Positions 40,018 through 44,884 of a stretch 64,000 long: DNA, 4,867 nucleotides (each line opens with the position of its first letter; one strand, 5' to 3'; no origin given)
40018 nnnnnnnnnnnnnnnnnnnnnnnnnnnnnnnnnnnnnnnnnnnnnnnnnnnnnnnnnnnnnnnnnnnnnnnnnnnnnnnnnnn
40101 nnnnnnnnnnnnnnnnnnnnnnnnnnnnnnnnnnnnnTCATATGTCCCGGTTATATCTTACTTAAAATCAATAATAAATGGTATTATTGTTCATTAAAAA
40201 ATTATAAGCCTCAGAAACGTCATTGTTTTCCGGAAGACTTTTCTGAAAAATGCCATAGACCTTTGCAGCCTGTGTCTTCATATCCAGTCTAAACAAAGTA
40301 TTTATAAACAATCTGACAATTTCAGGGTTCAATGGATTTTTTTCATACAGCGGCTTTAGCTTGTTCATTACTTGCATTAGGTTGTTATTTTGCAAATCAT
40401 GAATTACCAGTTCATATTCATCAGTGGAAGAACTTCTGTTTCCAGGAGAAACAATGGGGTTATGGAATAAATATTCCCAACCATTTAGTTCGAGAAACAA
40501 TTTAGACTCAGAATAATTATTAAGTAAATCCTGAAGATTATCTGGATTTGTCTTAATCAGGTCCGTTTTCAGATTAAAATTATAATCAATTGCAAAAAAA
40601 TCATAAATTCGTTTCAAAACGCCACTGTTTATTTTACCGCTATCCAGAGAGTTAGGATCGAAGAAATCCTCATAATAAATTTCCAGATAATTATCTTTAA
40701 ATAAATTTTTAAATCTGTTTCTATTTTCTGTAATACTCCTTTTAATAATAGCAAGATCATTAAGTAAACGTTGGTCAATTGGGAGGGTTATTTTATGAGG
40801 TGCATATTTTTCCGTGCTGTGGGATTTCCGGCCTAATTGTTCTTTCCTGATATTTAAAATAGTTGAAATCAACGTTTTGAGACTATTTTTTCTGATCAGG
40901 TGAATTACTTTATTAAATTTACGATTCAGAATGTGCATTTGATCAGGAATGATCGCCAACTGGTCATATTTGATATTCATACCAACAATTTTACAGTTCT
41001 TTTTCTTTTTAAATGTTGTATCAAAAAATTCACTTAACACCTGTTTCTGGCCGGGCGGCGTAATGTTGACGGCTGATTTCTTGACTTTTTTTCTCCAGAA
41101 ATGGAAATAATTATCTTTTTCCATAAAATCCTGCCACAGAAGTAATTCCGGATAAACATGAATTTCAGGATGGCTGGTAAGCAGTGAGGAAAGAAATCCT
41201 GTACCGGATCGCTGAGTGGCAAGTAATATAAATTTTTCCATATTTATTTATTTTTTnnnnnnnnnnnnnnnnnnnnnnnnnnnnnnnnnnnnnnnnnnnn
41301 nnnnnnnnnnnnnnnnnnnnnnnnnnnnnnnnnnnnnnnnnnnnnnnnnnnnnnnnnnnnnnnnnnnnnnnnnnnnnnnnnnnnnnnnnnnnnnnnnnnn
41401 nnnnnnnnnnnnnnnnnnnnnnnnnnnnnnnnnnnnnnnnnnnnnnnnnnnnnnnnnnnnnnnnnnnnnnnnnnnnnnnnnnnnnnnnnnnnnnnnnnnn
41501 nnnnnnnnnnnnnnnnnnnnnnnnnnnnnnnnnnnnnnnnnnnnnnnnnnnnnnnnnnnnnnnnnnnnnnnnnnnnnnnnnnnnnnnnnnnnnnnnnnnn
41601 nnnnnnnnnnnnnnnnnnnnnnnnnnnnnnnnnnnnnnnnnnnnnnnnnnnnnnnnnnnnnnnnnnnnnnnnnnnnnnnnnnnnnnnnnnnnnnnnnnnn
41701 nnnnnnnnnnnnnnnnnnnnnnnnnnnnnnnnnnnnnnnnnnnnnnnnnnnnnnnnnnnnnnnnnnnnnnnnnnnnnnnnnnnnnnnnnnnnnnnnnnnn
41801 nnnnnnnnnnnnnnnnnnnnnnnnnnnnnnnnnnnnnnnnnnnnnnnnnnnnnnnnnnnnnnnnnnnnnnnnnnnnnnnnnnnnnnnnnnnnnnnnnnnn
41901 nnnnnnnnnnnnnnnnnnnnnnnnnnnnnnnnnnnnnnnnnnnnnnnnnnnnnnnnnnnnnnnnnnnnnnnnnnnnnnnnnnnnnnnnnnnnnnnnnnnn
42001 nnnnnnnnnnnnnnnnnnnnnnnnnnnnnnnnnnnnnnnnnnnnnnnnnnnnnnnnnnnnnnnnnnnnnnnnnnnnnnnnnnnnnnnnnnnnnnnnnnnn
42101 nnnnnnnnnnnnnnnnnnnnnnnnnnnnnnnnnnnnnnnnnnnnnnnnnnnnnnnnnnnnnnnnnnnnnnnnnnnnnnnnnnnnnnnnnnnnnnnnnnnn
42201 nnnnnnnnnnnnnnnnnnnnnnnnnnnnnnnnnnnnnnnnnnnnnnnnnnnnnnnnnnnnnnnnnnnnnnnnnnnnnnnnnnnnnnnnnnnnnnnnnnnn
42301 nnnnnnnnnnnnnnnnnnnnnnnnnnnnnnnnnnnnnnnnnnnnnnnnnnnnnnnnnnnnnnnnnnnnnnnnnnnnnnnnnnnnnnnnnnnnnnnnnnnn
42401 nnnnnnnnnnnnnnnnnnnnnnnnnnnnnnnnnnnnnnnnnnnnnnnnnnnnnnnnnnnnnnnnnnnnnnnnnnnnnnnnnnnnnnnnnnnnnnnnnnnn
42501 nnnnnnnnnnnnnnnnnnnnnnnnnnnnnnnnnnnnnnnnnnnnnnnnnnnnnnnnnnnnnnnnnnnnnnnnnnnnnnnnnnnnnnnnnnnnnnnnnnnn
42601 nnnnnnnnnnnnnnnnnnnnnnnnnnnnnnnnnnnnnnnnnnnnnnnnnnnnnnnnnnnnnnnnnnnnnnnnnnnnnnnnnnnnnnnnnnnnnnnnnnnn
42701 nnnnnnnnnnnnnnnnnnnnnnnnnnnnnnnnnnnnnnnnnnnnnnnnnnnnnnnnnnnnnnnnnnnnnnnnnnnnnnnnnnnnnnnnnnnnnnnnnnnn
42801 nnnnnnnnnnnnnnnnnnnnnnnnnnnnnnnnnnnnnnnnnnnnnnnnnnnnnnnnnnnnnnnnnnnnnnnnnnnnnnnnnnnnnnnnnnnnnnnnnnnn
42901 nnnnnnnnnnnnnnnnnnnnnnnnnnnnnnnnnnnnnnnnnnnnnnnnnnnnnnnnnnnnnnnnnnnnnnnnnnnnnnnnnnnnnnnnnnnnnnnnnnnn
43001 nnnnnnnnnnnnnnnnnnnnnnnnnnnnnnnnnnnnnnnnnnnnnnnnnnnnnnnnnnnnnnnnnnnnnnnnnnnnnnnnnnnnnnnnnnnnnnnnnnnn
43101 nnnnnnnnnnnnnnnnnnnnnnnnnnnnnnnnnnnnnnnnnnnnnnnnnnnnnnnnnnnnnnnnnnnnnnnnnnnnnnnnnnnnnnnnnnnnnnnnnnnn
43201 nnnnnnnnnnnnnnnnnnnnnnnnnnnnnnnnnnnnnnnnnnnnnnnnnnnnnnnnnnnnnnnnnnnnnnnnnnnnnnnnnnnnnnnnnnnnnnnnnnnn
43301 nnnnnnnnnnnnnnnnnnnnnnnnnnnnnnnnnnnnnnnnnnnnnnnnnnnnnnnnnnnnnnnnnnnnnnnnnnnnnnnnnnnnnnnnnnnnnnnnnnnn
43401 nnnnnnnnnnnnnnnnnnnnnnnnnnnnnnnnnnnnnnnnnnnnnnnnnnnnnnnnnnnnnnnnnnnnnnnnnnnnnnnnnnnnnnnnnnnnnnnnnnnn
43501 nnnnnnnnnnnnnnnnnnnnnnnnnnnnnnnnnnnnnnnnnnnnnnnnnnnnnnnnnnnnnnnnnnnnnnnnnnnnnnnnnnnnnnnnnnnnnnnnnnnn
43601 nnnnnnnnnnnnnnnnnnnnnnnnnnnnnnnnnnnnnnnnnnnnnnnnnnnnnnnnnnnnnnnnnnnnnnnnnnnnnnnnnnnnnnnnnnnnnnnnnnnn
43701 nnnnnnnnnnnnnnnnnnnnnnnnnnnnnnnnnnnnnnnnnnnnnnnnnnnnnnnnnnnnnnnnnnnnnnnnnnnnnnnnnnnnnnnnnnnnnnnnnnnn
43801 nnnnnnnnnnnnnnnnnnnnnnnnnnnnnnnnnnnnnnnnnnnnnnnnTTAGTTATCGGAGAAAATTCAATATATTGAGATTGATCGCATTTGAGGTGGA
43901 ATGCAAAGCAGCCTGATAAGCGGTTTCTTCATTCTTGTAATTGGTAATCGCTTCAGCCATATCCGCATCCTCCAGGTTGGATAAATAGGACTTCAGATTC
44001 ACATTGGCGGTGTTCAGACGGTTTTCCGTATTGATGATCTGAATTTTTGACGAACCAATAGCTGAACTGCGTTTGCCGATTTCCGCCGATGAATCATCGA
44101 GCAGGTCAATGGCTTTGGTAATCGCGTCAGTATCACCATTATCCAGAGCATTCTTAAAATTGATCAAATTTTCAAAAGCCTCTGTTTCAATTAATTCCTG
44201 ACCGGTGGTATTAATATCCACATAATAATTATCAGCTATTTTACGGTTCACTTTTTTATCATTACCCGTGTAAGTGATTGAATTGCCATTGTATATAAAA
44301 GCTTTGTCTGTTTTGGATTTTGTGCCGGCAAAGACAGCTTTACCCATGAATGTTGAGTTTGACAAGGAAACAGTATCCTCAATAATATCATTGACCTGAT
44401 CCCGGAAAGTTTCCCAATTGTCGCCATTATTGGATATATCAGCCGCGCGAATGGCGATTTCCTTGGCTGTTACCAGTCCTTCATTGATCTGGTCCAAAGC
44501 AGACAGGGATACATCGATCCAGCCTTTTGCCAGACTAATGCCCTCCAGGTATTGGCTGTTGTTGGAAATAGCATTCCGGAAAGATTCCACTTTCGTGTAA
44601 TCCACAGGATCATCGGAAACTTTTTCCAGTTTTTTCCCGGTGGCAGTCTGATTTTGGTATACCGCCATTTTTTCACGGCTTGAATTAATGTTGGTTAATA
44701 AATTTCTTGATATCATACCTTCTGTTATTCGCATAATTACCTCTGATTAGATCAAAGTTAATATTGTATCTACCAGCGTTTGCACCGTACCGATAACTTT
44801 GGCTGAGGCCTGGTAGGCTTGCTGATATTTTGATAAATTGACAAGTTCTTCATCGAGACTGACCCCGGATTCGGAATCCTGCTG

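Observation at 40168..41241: A Stf0-type sulfotransferase embedded in the flagellum-linked glycosylation operon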

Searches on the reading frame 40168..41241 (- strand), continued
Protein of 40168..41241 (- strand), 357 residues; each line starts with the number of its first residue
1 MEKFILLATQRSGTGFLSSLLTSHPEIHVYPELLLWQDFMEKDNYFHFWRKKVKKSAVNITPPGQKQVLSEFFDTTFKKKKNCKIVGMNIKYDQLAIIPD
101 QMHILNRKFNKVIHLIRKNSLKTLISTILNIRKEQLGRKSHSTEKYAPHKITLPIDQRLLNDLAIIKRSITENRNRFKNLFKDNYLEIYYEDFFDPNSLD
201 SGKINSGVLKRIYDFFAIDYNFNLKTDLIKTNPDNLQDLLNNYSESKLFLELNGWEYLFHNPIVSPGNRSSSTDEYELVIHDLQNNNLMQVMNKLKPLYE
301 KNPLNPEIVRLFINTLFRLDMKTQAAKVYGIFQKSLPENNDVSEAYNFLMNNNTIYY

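Call 47: search_protein_families(library=pfam, proteins=[L011:12258-13115:+, L011:13745-14713:+, L011:14733-15674:+, L011:15705-16769:+, L011:16753-17796:+, L011:17787-18473:+, L011:5273-5836:+, L011:5949-7985:+, L011:10001-11059:+, L002:13263-14033:+], max_evalue=0.001)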
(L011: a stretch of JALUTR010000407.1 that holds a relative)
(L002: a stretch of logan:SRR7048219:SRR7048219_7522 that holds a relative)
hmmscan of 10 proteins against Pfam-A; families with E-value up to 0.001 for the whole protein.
L011:12258-13115:+ (285 aa): 9 families
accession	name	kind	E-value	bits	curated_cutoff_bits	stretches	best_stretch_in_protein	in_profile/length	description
PF13649.12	Methyltransf_25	-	1.6e-13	51.5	27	1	72-169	2-97/97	Methyltransferase domain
PF13489.12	Methyltransf_23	-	1.7e-12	47.8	27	1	53-186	9-124/164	Methyltransferase domain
PF13847.12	Methyltransf_31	-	2.7e-12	47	27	1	68-177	4-113/145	Methyltransferase domain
PF08241.18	Methyltransf_11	-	5.1e-12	46.7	21.2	1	72-172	1-94/95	Methyltransferase domain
PF08242.18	Methyltransf_12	-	1e-11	45.8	30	1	72-171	1-98/98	Methyltransferase domain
PF06325.19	PrmA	-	1.5e-10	41.5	22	1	67-112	161-206/296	Ribosomal protein L11 methyltransferase (PrmA)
PF01209.24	Ubie_methyltran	-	6.1e-06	26.2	20.1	1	66-175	46-154/233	ubiE/COQ5 methyltransferase family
PF03602.21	Cons_hypoth95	-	6.4e-05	23.1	24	1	53-143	28-118/182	Conserved hypothetical protein 95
PF05175.20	MTS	-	0.00037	20.6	23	1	50-112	16-77/170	Methyltransferase small domain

L011:13745-14713:+ (322 aa): 2 families
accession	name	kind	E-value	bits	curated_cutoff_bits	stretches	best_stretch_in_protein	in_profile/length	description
PF13469.12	Sulfotransfer_3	-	3.5e-28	99.8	27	2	44-185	1-148/216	Sulfotransferase family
PF00685.33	Sulfotransfer_1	-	5.7e-18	65.7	22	1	44-286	3-191/255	Sulfotransferase domain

L011:14733-15674:+ (313 aa): 6 families
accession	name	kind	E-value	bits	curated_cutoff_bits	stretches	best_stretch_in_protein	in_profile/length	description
PF13489.12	Methyltransf_23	-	2.9e-22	79.6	27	1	83-237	11-163/164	Methyltransferase domain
PF08241.18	Methyltransf_11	-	8.7e-17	62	21.2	1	99-189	1-95/95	Methyltransferase domain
PF13847.12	Methyltransf_31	-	4.1e-11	43.2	27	1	98-193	7-113/145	Methyltransferase domain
PF13649.12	Methyltransf_25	-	7.9e-10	39.7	27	1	99-185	2-97/97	Methyltransferase domain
PF08242.18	Methyltransf_12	-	9.9e-10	39.5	30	1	99-187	1-98/98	Methyltransferase domain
PF07021.18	MetW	-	0.00059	20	21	1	81-179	3-100/193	Methionine biosynthesis protein MetW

L011:15705-16769:+ (354 aa): 3 families
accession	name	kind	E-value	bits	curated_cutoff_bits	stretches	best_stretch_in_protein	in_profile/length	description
PF00534.26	Glycos_transf_1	-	2.3e-22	79.8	26.4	1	171-324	2-159/172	Glycosyl transferases group 1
PF13692.12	Glyco_trans_1_4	-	1.4e-19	71.2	27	1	186-318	3-137/142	Glycosyl transferases group 1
PF13439.12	Glyco_transf_4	-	6.1e-05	23.5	28.5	1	13-108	2-103/170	Glycosyltransferase Family 4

L011:16753-17796:+ (347 aa): 1 family
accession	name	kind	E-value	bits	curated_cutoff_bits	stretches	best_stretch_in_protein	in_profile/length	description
PF01041.23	DegT_DnrJ_EryC1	-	4.7e-26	92.3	19.8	1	8-175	30-199/360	DegT/DnrJ/EryC1/StrS aminotransferase family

L011:17787-18473:+ (228 aa): 1 family
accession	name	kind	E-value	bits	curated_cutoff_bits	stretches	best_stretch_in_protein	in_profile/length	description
PF08889.16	WbqC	-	4.4e-85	285.4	21.3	1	9-221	1-215/218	WbqC-like protein family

L011:5273-5836:+ (187 aa): 15 families
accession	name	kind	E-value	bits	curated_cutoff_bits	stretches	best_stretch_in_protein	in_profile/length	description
PF14559.12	TPR_19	-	6.7e-16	58.8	25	2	80-135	3-58/68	Tetratricopeptide repeat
PF13432.12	TPR_16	-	2e-15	57.3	32.7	2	74-135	3-64/65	Tetratricopeptide repeat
PF07719.23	TPR_2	-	1e-13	50.7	27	0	34-66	1-33/34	Tetratricopeptide repeat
PF13428.12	TPR_14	-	6.9e-12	45.3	23.5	1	103-145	2-44/44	Tetratricopeptide repeat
PF13424.12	TPR_12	-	8.5e-12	45.5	30.1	1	103-165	4-74/77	Tetratricopeptide repeat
PF13431.12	TPR_17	-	2.4e-11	43.4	24.4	0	90-122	1-33/34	Tetratricopeptide repeat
PF14853.12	Fis1_TPR_C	-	1.1e-10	41.9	25.3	0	35-81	2-48/53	Fis1 C-terminal tetratricopeptide repeat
PF00515.34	TPR_1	-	3e-09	36.7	27.8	0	34-67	1-34/34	Tetratricopeptide repeat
PF13371.12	TPR_9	-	2.3e-08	34.4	35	0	42-100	3-61/73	Tetratricopeptide repeat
PF12895.13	ANAPC3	-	8.7e-08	32.8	27.2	1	14-86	2-74/82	Anaphase-promoting complex, cyclosome, subunit 3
PF13181.12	TPR_8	-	1e-07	32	25.7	0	68-100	1-33/34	Tetratricopeptide repeat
PF23914.1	TPR_CcmH_CycH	-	2.1e-05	24.9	42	0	61-156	43-141/158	Cytochrome c-type biogenesis protein H TPR domain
PF13174.12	TPR_6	-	3e-05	24.8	26.3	0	104-134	2-32/33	Tetratricopeptide repeat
PF14561.12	TPR_20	-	0.00033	21.4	25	0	125-159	11-45/90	Tetratricopeptide repeat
PF25068.1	ARM_TT21_4th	-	0.0009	20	30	0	109-179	6-74/153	Tetratricopeptide repeat protein 21 forth ARM domain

L011:5949-7985:+ (678 aa): 21 families
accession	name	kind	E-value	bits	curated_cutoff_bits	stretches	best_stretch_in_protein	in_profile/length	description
PF00535.33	Glycos_transf_2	-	8.8e-32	110.8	23.3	1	360-525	1-166/168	Glycosyl transferase family 2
PF14559.12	TPR_19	-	6.8e-24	84.4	25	2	236-297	5-66/68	Tetratricopeptide repeat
PF07719.23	TPR_2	-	4.9e-20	70.4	27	0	224-255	3-34/34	Tetratricopeptide repeat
PF00515.34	TPR_1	-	3.5e-19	68.2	27.8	0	257-286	2-31/34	Tetratricopeptide repeat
PF13432.12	TPR_16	-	4.6e-19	69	32.7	1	90-149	1-60/65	Tetratricopeptide repeat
PF13181.12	TPR_8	-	2.1e-15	56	25.7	0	257-288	2-33/34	Tetratricopeptide repeat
PF13428.12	TPR_14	-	2.4e-14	52.8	23.5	0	90-128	5-43/44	Tetratricopeptide repeat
PF13424.12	TPR_12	-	3.2e-14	53.3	30.1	1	89-146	6-71/77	Tetratricopeptide repeat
PF13431.12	TPR_17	-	1.5e-13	50.3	24.4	1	245-277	2-34/34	Tetratricopeptide repeat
PF13174.12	TPR_6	-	4.9e-13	49.2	26.3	0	257-284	1-28/33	Tetratricopeptide repeat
PF13176.12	TPR_7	-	1.8e-10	40.4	27.9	0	225-251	2-28/36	Tetratricopeptide repeat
PF12895.13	ANAPC3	-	4.3e-09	37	27.2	0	66-145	3-81/82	Anaphase-promoting complex, cyclosome, subunit 3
PF10111.15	Glyco_tranf_2_2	-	1.5e-08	34.9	27.3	1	360-454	1-95/276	Glycosyltransferase like family 2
PF13371.12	TPR_9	-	2.4e-08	34.3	35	1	231-293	4-66/73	Tetratricopeptide repeat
PF23914.1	TPR_CcmH_CycH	-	6.8e-07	29.7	42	0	90-179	54-146/158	Cytochrome c-type biogenesis protein H TPR domain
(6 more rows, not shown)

L011:10001-11059:+ (352 aa): 3 families
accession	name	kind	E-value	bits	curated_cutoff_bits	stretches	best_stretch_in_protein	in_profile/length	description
PF14559.12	TPR_19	-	5.4e-06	27.1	25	1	284-350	2-68/68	Tetratricopeptide repeat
PF13428.12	TPR_14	-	2.7e-05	24.9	23.5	0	318-346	12-40/44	Tetratricopeptide repeat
PF13469.12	Sulfotransfer_3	-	0.00036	21.3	27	0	6-38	4-36/216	Sulfotransferase family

L002:13263-14033:+ (257 aa): 2 families
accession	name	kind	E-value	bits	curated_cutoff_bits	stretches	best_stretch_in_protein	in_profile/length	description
PF00685.33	Sulfotransfer_1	-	7e-14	52.3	22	1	3-196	4-233/255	Sulfotransferase domain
PF13469.12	Sulfotransfer_3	-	4.4e-05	24.3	27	0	85-163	126-210/216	Sulfotransferase family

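Call 58: find_related_loci(query=A5, collection=metagenome_contigs, flank=10000)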
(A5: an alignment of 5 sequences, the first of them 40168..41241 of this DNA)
Query A5 (357 aa) in metagenome_contigs; peptide patterns used: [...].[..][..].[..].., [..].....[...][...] (x = any residue, [..] = any of these).
365 stretches matched a pattern, but none encodes a relative of the query by tblastn (E <= 1e-3).

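Call 64: list_cluster_members(proteins=[P0001, P0002, P0010, P0012])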
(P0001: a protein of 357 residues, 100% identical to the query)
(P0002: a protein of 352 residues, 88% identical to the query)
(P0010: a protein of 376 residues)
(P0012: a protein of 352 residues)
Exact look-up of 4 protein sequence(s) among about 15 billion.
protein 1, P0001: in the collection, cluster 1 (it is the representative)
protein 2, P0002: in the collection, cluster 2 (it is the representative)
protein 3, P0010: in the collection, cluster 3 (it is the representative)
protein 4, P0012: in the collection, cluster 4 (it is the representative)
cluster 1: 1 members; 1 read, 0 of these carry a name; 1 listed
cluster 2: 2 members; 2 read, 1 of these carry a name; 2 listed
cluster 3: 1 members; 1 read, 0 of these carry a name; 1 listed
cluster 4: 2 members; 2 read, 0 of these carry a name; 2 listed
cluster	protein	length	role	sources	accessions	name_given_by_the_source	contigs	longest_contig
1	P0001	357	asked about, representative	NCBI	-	-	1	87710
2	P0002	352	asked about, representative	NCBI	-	-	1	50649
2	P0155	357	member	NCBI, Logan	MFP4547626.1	MAG: hypothetical protein ACLFQM_05795 [Fidelibacterota bacterium]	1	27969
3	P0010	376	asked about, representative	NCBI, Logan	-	-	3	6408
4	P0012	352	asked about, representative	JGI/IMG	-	-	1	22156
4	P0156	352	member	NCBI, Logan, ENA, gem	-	-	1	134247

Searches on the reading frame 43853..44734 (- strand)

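Call 5: search_protein_families(library=pfam, proteins=[window:43853-44734:-], max_evalue=0.01)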
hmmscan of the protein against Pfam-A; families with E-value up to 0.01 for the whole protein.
window:43853-44734:- (293 aa): 2 families
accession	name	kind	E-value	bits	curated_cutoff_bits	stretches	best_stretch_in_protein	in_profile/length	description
PF00669.25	Flagellin_N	-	6.4e-12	46.2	26.6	1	7-139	5-138/139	Bacterial flagellin N-terminal helical region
PF00700.27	Flagellin_C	-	1.1e-11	45.4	23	1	209-292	1-86/86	Bacterial flagellin C-terminal helical region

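Call 6: search_protein_families(library=ncbifam, proteins=[window:43853-44734:-], max_evalue=0.01)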
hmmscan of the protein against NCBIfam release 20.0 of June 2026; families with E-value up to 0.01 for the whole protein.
window:43853-44734:- (293 aa): 14 families
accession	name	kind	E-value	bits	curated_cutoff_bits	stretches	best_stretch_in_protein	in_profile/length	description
TIGR02550.1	flagell_flgL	equivalog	4.1e-55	187.7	127.2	2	2-181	1-181/387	flagellar hook-associated protein FlgL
NF005980.0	PRK08073.1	equivalog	1.3e-31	110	291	1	10-291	13-286/287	flagellar hook-associated protein 3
NF005187.0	PRK06663.1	equivalog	4.5e-31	108.1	337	2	1-181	2-197/419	flagellar hook-associated protein 3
NF006265.0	PRK08412.1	equivalog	1e-16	60.3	749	2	1-182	1-178/827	flagellar hook-associated protein FlgL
NF009361.0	PRK12717.1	equivalog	1.9e-16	59.7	407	2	1-184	1-185/524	flagellar hook-associated protein 3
NF011282.0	PRK14692.1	equivalog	5.7e-16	57.9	878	2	204-292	661-749/749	flagellar hook-associated protein FlgL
NF006489.0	PRK08913.1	equivalog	9e-15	54.9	217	1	1-292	3-302/303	flagellin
NF004669.0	PRK06008.1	equivalog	1.2e-07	31.4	230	1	204-292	260-348/348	flagellar hook-associated family protein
NF009234.0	PRK12584.1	equivalog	6.7e-07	28.8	752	1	208-292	423-509/510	flagellin A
NF010115.0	PRK13588.1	subfamily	2.7e-06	26.7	503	1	209-292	428-513/514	flagellin B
NF009446.0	PRK12804.1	subfamily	8.3e-05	22.2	352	1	1-293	1-301/301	flagellin Hag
NF009449.0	PRK12807.1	subfamily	0.00016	21.3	347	1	6-265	6-257/287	flagellin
NF006264.0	PRK08411.1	subfamily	0.00019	20.3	729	1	209-292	486-571/572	flagellin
NF009444.0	PRK12802.1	equivalog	0.0018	17.8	332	1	7-278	9-265/282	flagellin domain-containing protein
